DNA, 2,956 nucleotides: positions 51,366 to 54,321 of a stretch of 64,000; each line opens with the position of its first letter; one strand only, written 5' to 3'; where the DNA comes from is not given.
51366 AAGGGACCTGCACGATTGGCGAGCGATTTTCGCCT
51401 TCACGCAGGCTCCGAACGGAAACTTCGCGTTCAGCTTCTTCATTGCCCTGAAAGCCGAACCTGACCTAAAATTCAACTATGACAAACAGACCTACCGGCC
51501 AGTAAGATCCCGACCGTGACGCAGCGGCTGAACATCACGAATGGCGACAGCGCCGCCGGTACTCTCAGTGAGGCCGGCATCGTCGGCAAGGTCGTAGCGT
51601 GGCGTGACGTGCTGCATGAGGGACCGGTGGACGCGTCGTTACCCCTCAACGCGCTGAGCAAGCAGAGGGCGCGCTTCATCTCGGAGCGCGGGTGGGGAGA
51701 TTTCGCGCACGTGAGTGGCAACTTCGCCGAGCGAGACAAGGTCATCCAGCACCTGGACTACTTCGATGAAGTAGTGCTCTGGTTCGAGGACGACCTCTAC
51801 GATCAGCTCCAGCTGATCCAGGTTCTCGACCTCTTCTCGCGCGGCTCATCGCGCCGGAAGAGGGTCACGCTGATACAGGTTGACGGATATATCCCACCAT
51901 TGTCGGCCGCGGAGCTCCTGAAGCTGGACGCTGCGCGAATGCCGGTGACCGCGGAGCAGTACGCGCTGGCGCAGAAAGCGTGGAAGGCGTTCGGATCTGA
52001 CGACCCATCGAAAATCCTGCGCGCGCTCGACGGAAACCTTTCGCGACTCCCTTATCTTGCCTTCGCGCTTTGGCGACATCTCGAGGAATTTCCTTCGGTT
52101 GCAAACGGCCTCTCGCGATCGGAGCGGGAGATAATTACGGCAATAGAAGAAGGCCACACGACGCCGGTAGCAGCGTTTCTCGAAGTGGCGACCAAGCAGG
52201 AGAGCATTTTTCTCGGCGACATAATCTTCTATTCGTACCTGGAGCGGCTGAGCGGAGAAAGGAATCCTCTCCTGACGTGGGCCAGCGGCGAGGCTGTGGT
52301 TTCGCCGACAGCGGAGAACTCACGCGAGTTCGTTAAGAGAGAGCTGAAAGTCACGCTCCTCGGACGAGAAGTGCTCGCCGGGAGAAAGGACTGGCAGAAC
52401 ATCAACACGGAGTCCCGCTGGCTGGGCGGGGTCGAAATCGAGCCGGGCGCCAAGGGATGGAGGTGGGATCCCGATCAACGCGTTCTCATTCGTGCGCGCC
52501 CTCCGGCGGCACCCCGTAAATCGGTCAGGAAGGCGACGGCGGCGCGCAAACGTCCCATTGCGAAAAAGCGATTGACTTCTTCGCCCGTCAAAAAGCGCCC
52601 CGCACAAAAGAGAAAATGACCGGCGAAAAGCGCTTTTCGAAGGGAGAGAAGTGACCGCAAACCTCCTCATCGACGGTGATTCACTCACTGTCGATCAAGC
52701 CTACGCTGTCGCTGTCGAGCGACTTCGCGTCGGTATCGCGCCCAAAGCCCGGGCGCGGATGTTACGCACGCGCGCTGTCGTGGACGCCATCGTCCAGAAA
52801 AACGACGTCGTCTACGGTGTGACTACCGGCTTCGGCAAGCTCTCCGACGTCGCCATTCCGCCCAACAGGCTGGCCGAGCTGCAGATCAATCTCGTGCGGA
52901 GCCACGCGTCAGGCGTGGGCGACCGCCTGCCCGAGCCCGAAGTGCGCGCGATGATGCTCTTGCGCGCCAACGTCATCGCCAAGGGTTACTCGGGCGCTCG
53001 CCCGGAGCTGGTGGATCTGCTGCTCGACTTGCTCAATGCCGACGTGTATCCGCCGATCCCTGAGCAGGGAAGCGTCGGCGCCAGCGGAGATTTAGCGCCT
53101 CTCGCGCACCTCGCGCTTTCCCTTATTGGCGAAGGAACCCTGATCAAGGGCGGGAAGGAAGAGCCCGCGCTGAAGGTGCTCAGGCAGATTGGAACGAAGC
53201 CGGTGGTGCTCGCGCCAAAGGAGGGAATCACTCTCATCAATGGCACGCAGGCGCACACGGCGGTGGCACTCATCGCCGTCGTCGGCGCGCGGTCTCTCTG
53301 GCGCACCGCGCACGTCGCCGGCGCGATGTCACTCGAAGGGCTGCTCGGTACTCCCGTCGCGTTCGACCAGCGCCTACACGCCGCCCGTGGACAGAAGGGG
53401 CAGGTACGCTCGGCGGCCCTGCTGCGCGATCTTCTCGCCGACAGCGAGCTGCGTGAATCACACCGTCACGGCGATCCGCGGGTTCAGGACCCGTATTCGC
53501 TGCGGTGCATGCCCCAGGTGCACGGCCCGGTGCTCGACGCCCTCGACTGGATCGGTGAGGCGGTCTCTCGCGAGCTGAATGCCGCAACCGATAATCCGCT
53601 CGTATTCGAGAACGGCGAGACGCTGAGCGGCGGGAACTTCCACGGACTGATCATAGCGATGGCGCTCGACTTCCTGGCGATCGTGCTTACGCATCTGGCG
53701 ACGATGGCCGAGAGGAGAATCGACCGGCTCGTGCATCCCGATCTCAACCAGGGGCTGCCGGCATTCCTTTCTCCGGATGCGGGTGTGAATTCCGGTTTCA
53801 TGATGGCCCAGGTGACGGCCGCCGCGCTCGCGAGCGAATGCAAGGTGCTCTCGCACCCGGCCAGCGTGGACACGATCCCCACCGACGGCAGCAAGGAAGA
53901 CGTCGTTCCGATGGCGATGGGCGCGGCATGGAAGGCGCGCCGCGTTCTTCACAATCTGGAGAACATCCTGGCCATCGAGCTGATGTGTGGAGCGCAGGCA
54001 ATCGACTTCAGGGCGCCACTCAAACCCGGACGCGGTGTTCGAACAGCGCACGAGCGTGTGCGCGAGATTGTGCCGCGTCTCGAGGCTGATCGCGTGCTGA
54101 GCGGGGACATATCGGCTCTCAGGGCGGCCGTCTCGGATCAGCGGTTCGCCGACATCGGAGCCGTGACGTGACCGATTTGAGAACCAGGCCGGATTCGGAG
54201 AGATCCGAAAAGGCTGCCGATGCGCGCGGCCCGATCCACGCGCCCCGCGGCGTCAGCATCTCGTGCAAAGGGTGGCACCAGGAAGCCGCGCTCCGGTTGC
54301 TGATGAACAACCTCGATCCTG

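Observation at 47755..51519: One uninterrupted ORF joins a complete TatC to an LptD/OstA-like outer-membrane protein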

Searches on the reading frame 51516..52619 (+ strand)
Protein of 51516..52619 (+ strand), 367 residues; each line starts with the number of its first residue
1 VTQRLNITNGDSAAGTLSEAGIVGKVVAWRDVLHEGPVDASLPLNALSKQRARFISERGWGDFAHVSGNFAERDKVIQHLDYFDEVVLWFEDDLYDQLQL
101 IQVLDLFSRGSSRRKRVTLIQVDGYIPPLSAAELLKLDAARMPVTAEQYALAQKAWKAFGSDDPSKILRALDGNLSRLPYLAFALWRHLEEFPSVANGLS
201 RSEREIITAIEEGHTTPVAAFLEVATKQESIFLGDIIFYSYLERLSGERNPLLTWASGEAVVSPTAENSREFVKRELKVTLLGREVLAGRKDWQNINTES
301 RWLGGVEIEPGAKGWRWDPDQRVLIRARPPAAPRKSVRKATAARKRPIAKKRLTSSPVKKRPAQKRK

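Call 26: search_protein_families(library=pfam, proteins=[window:51516-52619:+], max_evalue=0.01)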
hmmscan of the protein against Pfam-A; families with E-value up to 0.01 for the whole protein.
window:51516-52619:+ (367 aa): 1 family
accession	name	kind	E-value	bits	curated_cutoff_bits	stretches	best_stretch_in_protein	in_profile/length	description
PF08874.15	DUF1835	-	2.1e-06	28.3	21.1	1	6-109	2-112/122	Domain of unknown function (DUF1835)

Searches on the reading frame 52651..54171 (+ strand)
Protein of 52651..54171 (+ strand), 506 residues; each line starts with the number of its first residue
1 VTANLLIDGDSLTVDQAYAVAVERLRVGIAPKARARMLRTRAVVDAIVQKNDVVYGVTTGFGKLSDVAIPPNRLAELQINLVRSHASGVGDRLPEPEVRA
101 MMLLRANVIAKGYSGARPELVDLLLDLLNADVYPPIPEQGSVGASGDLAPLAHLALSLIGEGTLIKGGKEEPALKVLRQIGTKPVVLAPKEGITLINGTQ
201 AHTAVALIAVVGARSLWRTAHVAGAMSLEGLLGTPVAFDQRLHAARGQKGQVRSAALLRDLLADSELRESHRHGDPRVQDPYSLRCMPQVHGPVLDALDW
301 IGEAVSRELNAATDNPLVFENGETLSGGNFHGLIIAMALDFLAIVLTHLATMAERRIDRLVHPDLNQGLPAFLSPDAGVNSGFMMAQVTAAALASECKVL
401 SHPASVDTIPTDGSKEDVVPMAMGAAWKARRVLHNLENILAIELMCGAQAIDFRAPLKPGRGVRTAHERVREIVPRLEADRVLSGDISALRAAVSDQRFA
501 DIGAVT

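Call 26: search_protein_families(library=pfam, proteins=[window:52651-54171:+], max_evalue=0.01)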
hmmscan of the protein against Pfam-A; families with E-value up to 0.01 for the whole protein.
window:52651-54171:+ (506 aa): 1 family
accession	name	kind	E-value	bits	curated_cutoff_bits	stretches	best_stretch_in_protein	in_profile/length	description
PF00221.24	Lyase_aromatic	-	9.3e-188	625.1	27.3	1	12-472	1-466/466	Aromatic amino acid lyase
